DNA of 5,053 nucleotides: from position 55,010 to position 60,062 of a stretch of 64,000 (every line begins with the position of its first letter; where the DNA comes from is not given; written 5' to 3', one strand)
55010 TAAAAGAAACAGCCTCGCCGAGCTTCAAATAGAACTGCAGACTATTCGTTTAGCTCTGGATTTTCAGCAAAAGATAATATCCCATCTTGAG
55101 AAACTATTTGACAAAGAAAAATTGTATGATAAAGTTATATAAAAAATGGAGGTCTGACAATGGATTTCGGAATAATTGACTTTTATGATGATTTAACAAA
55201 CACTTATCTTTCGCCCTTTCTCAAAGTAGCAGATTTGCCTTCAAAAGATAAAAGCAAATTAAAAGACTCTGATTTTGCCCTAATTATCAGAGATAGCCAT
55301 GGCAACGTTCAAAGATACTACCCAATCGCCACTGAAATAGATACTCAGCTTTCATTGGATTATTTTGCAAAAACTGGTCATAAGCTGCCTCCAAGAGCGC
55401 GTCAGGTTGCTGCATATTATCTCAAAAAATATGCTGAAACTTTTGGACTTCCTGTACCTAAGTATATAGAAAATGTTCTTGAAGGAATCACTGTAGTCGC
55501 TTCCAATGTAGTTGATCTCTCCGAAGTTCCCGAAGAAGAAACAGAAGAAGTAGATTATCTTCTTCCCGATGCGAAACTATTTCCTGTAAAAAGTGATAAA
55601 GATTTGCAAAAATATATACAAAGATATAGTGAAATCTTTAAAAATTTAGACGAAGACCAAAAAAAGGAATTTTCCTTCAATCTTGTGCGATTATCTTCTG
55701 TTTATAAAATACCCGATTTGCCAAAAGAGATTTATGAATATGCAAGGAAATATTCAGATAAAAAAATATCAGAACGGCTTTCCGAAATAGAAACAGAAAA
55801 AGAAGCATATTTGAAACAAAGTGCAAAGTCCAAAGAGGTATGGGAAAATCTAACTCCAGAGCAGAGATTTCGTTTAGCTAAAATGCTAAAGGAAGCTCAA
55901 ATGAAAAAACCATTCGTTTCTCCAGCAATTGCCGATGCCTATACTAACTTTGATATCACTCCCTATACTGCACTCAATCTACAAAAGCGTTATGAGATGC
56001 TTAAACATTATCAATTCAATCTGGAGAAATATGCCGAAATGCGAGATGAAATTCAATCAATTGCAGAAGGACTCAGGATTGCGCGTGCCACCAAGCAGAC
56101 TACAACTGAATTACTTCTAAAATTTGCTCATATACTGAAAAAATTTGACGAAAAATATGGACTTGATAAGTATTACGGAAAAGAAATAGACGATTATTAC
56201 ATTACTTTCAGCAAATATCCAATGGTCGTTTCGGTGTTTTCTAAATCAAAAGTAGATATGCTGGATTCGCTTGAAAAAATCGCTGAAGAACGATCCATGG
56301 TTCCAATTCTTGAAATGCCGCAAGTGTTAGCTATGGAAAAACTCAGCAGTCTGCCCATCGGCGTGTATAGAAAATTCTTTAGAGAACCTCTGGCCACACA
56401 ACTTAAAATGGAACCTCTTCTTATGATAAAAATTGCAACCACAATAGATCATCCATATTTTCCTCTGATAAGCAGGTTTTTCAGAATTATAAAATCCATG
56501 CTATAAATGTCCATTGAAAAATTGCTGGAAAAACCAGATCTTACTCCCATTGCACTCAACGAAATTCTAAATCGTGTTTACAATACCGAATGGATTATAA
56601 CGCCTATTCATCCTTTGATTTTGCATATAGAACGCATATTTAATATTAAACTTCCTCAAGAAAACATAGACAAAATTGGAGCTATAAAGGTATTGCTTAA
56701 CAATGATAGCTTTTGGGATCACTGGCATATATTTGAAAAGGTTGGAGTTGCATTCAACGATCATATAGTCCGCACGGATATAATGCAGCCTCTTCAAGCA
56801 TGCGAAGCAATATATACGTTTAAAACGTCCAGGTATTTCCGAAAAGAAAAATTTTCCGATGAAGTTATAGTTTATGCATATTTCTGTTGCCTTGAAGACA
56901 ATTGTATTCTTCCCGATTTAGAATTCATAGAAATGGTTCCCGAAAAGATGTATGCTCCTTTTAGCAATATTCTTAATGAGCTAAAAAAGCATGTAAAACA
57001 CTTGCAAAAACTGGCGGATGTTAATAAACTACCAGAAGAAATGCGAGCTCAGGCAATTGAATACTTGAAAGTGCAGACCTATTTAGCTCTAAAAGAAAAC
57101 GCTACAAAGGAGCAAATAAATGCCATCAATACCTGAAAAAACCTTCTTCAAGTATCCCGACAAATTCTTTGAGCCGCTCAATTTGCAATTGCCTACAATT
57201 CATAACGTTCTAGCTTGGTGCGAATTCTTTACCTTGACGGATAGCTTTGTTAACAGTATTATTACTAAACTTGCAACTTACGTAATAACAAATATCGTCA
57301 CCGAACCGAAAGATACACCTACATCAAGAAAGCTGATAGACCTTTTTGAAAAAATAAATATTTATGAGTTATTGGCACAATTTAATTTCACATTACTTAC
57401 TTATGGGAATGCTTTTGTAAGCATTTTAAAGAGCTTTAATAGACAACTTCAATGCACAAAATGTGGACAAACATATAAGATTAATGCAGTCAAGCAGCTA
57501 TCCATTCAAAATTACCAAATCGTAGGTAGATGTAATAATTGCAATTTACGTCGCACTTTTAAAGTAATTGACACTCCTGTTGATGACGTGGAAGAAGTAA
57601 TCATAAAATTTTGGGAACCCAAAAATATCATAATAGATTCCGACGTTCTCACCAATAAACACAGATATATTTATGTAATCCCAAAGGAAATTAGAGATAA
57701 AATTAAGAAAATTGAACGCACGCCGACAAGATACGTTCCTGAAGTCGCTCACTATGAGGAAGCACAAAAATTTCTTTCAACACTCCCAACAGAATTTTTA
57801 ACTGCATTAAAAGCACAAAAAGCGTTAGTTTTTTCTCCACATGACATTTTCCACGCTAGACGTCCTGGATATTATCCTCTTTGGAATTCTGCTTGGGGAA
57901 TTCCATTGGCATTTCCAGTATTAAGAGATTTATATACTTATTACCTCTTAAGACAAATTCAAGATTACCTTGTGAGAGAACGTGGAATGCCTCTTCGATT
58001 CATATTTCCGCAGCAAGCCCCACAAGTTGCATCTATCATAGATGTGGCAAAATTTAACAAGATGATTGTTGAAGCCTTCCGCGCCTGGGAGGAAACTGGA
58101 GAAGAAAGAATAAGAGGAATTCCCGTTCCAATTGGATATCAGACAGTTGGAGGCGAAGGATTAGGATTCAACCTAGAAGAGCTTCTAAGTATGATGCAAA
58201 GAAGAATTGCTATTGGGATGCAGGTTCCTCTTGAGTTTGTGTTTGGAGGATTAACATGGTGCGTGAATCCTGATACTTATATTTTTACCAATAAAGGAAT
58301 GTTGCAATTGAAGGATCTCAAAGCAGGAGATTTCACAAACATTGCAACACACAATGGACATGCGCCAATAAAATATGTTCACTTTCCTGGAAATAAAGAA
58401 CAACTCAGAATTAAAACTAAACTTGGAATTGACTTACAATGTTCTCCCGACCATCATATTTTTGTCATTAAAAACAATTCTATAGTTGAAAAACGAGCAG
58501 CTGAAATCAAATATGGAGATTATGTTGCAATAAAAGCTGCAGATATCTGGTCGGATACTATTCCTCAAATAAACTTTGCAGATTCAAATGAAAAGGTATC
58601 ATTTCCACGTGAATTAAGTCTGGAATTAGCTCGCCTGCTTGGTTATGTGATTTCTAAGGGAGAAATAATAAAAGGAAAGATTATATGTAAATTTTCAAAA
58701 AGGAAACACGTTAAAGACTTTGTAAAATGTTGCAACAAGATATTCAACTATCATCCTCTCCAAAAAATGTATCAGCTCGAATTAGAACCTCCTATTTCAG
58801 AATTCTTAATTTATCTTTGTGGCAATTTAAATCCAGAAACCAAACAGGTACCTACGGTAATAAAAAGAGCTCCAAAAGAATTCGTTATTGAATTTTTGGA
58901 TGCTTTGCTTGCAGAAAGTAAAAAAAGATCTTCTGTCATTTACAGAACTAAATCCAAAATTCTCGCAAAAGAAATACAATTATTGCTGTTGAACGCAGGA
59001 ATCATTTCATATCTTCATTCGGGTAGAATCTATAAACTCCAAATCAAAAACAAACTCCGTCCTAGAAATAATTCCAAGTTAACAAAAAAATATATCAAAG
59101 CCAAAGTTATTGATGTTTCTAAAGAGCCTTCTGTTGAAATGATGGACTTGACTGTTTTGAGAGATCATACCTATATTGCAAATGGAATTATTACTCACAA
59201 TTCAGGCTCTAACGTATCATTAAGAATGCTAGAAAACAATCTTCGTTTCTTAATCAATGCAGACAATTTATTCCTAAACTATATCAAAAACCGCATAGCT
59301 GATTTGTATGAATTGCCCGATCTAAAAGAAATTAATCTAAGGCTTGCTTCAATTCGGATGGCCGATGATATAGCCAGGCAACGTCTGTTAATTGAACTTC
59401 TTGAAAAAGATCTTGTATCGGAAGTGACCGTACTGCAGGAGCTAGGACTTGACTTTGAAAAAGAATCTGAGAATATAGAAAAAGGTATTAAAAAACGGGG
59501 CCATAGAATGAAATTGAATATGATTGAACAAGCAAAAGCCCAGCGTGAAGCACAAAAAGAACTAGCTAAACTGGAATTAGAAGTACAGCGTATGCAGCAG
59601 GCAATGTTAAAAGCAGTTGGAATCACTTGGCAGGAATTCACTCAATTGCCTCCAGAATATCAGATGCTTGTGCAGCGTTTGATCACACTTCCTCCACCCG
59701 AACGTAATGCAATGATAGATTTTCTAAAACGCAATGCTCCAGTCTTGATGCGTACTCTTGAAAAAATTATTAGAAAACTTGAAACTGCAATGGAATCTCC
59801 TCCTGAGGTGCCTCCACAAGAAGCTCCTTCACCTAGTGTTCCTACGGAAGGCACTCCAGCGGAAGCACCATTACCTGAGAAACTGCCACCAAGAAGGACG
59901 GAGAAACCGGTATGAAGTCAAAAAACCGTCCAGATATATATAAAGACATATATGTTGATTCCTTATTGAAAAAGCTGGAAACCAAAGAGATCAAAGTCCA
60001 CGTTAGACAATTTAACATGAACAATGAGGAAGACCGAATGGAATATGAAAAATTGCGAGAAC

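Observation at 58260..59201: Intein with a degenerate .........-type endonuclease domain splits a ~617-aa virion (portal-like) protein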

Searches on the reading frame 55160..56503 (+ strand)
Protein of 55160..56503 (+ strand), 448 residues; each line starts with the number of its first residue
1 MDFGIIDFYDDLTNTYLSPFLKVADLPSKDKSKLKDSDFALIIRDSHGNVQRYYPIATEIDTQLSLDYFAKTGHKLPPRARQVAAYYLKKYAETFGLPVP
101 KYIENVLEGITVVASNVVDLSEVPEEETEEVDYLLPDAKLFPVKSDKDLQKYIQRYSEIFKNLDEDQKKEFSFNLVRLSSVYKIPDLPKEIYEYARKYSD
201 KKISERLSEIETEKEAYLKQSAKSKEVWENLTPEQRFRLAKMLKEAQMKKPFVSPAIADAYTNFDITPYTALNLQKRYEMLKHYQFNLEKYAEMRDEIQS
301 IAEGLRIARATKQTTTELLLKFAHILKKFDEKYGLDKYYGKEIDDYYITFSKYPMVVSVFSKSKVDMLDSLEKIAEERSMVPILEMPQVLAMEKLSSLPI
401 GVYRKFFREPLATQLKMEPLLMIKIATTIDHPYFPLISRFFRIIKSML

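Call 13: search_protein_families(library=pfam, proteins=[window:55160-56503:+], max_evalue=0.01)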
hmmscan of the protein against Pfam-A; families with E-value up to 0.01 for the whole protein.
window:55160-56503:+ (448 aa): 0 families

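Call 14: search_protein_families(library=phrogs, proteins=[window:55160-56503:+], max_evalue=0.01)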
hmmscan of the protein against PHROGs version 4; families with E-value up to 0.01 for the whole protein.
window:55160-56503:+ (448 aa): 1 family
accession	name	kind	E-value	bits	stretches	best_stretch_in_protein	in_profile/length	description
phrog_4715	-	DNA, RNA and nucleotide metabolism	0.0043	16.5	1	150-249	292-386/630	ParB-like partition protein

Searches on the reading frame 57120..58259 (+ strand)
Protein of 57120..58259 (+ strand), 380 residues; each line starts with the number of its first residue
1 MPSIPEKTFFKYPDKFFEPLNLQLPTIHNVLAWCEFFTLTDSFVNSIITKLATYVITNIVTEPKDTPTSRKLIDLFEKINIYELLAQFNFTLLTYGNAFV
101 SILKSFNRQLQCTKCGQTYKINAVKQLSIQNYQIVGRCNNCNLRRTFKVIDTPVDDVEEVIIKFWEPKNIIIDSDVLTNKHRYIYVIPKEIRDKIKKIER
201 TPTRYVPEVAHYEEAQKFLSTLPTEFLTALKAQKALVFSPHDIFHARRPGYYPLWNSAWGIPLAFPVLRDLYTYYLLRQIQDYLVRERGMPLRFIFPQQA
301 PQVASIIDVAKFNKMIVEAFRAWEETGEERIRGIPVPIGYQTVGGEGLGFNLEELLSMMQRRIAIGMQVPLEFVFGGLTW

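Call 65: find_related_loci(query=window:57120-58259:+, collection=viral_contigs, flank=4000)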
Query window:57120-58259:+ (380 aa) in viral_contigs; peptide patterns used: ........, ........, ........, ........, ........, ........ (x = any residue, [..] = any of these).
3 stretches matched a pattern, but none encodes a relative of the query by tblastn (E <= 1e-3).

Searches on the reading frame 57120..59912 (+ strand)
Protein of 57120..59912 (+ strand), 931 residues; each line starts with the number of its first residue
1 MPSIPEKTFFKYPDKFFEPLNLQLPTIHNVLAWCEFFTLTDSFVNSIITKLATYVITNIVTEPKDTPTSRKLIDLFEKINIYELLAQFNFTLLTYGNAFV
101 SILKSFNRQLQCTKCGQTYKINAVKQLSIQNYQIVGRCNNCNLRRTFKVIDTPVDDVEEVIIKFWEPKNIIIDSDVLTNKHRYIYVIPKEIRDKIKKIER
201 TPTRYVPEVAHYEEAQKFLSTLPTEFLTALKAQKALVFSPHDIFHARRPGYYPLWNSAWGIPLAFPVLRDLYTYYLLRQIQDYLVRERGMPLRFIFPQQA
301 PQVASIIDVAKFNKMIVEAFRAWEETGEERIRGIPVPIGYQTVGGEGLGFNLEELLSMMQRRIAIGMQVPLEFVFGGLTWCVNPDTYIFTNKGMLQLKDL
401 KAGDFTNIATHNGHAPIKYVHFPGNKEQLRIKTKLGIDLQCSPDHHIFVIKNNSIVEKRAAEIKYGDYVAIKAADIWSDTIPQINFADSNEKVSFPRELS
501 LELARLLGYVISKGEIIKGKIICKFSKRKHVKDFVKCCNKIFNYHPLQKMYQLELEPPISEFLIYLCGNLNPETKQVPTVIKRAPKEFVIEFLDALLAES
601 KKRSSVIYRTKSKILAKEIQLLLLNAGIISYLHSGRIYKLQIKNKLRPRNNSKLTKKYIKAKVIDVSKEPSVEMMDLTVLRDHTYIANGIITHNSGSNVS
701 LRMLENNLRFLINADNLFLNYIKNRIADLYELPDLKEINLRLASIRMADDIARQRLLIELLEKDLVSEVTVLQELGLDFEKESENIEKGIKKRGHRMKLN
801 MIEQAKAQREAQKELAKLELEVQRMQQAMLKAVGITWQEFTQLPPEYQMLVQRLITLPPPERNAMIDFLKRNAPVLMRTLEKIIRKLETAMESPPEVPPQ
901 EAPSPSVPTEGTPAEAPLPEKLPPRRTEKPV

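Call 3: search_protein_families(library=pfam, proteins=[window:57120-59912:+], max_evalue=1)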
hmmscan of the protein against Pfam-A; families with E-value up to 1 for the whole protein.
window:57120-59912:+ (931 aa): 3 families
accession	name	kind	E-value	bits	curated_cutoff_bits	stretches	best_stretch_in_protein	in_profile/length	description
PF14890.11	Intein_splicing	-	8e-16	58.7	35.8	1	418-694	40-155/155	Intein splicing domain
PF14528.11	LAGLIDADG_3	-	0.00052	20.7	22.5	1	601-635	22-55/82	LAGLIDADG-like domain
PF01155.25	HypA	-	0.049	14.1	28.9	0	104-144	65-95/112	Hydrogenase/urease nickel incorporation, metallochaperone, hypA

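Call 4: search_protein_families(library=ncbifam, proteins=[window:57120-59912:+], max_evalue=1)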
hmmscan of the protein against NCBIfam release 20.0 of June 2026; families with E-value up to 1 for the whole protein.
window:57120-59912:+ (931 aa): 12 families
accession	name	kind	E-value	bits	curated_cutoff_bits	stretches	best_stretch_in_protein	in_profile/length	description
NF003158.0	PRK04132.1-3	equivalog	4.5e-08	30.7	1750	2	415-473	112-171/1437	replication factor C small subunit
NF038098.1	GyrA_w_intein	exception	5.4e-06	24.6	1850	1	420-645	166-401/1232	intein-containing DNA gyrase subunit A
NF005852.0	PRK07773.1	equivalog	8.1e-06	24.4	780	2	662-695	794-827/886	replicative DNA helicase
TIGR01443.1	intein_Cterm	domain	9.8e-06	25.7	15.6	1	676-695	4-24/24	intein C-terminal splicing region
NF045703.1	rSAM_Tes_intein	exception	1.1e-05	23.4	1700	1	427-470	230-273/1040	tetraether lipid synthase Tes, intein-containing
NF006207.0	PRK08332.1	equivalog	2.5e-05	21.7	2400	2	427-469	382-425/1684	vitamin B12-dependent ribonucleotide reductase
NF011303.0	PRK14715.1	equivalog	5.3e-05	20.5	1585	1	423-495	966-1038/1627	DNA-directed DNA polymerase II large subunit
NF011302.0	PRK14714.1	equivalog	8.8e-05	20.2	1791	1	424-493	1005-1079/1350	DNA-directed DNA polymerase II large subunit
TIGR01445.1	intein_Nterm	domain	0.0001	23.2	24.5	1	381-449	1-83/83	intein N-terminal splicing region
NF038162.1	RtcB_rel_intein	exception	0.00015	19.9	1150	2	662-707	545-587/961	intein-containing RtcB family protein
NF011287.0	PRK14698.1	equivalog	0.0021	16.1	1238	1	428-525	312-414/1017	V-type ATP synthase subunit A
NF011491.0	PRK14898.1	equivalog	0.0046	15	783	1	424-630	148-382/860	DNA-directed RNA polymerase subunit A''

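Call 5: search_protein_families(library=phrogs, proteins=[window:57120-59912:+], max_evalue=0.1)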
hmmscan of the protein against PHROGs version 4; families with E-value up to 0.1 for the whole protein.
window:57120-59912:+ (931 aa): 4 families
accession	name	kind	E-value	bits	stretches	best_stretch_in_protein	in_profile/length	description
phrog_17415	-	head and packaging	1.4e-06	27.7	1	603-705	320-417/940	terminase large subunit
phrog_30356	-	DNA, RNA and nucleotide metabolism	0.00025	20.2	1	361-470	364-474/823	helicase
phrog_36001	-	unknown function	0.00078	18.7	1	375-453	91-168/715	-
phrog_7500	-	unknown function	0.025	15.3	1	864-884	13-33/53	-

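Call 66: predict_structure(alignment_id=A3)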
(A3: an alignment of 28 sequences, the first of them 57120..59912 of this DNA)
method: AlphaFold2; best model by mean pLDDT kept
length: 931 residues; sequences in the alignment: 28
mean_pLDDT: 79.0   pTM: 0.51
mean pLDDT of the five models: 79.0, 78.6, 77.4, 76.5, 76.1
residues with pLDDT >= 90: 362; 70-90: 335; 50-70: 152; < 50: 82
segments of 3 or more residues with pLDDT < 50: 1-8, 300-308, 825-841, 892-931
pLDDT, mean of each block of 10 residues (from residue 1): 41 61 74 90 89 88 84 91 95 95 92 93 86 90 91 89 93 83 91 85 60 82 89 90 88 66 90 83 65 58 46 69 63 58 56 78 87 63 93 94 81 85 82 96 91 89 95 92 84 89 97 93 93 95 91 93 93 95 96 91 80 96 93 93 70 69 95 83 88 65 72 93 93 90 69 70 77 71 72 76 75 68 47 38 64 78 79 73 68 39 35 35 38 35
secondary structure, 60 per line:
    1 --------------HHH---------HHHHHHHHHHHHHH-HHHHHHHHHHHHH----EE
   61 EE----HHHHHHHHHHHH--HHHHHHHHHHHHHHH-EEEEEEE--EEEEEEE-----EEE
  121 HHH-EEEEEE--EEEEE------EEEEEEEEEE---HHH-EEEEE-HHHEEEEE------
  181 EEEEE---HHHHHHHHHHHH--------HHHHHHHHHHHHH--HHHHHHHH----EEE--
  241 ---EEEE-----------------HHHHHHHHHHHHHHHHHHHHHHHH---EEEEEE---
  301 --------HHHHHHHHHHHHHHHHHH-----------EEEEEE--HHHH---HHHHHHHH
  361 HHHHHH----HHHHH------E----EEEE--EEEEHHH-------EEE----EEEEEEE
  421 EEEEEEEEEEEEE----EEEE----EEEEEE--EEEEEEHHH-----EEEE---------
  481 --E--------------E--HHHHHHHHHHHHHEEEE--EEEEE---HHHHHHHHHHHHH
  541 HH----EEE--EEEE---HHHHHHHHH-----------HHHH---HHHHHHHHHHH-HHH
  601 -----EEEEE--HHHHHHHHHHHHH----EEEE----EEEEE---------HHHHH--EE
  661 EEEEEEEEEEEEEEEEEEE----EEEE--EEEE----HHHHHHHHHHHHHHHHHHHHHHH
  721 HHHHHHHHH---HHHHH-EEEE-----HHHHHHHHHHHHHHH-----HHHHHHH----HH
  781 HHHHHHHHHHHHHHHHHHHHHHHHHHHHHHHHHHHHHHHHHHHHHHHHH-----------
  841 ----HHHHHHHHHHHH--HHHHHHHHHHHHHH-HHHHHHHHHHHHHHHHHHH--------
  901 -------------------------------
elements in order (helices of 4 or more, strands of 3 or more residues): H27-40 H42-54 E59-62 H67-78 H81-95 E97-103 E106-112 E118-120 E125-130 E133-137 E144-153 E161-165 E170-174 E181-185 H189-200 H209-221 H224-231 E236-238 E244-247 H265-288 E292-297 H309-326 E338-343 H346-349 H353-366 H371-375 E387-390 E393-396 E407-409 E414-433 E438-441 E446-451 E454-459 E468-471 H501-513 E514-517 E520-524 H528-542 E547-549 E552-555 H559-567 H579-582 H586-596 E606-610 H613-625 E630-633 E638-642 H652-656 E659-679 E684-687 E690-693 H698-729 H733-737 E739-742 H748-762 H768-774 H779-829 H845-856 H859-872 H874-892

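Call 71: fold_search(model_id=the predicted structure, library=pdb)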
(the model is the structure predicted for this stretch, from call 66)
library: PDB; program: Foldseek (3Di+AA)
matches with E <= 10: 393; with E <= 0.001: 98
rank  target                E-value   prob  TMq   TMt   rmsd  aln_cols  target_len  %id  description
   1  7qsu                  2.6e-19  1.00  0.30  0.70   4.3       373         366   19  Crystal structure of homing endonuclease-associated TliVMA intein (C1A, d333-339) (released 2022-03-30)
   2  7qst                  1.9e-17  1.00  0.28  0.66   6.8       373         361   20  Crystal structure of homing endonuclease-associated PhoVMA intein (C1A) (released 2022-03-30)
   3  7qss                  2.6e-17  1.00  0.30  0.60   4.7       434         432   15  Crystal structure of homing endonuclease-associated TliVMA intein (C1A) (released 2022-03-30)
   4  2cw7                  5.2e-14  1.00  0.26  0.44  10.3       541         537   13  Crystal structure of intein homing endonuclease II (released 2006-04-18)
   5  1ef0_A                7.2e-10  1.00  0.25  0.48   7.2       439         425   10  CRYSTAL STRUCTURE OF PI-SCEI MINIPRECURSOR (released 2000-06-07)
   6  1jva_A                1.1e-09  1.00  0.24  0.47   9.0       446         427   10  CRYSTAL STRUCTURE OF THE VMA1-DERIVED ENDONUCLEASE BEARING THE N AND C EXTEIN PROPEPTIDES (released 2002-08-29)
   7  1dq3                  1.3e-09  1.00  0.23  0.43   9.8       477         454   13  CRYSTAL STRUCTURE OF AN ARCHAEAL INTEIN-ENCODED HOMING ENDONUCLEASE PI-PFUI (released 2000-07-05)
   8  1jva_B                1.5e-09  1.00  0.25  0.48   9.1       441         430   10  CRYSTAL STRUCTURE OF THE VMA1-DERIVED ENDONUCLEASE BEARING THE N AND C EXTEIN PROPEPTIDES (released 2002-08-29)
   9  1lws_A                1.9e-09  1.00  0.23  0.45   9.7       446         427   11  Crystal structure of the intein homing endonuclease PI-SceI bound to its recognition sequence (released 2002-09-27)
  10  1um2_B                7.5e-09  1.00  0.23  0.46   9.7       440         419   11  Crystal Structure of the Vma1-Derived Endonuclease with the Ligated Extein Segment (released 2004-09-22)
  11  1vde_A                9.5e-09  1.00  0.24  0.47   7.2       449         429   11  PI-SCEI, A HOMING ENDONUCLEASE WITH PROTEIN SPLICING ACTIVITY (released 1998-04-08)
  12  1ef0_B                1.5e-08  1.00  0.24  0.51   6.6       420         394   11  CRYSTAL STRUCTURE OF PI-SCEI MINIPRECURSOR (released 2000-06-07)
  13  1um2_A                8.2e-08  1.00  0.24  0.48   8.0       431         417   12  Crystal Structure of the Vma1-Derived Endonuclease with the Ligated Extein Segment (released 2004-09-22)
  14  6frg                  6.5e-07  1.00  0.13  0.75   9.3       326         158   12  Crystal structure of G-1F mutant of Ssp DnaB Mini-Intein variant M86 (released 2019-01-30)
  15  6frh_A                3.0e-06  1.00  0.14  0.77   9.3       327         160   11  Crystal structure of Ssp DnaB Mini-Intein variant M86 (released 2019-01-30)
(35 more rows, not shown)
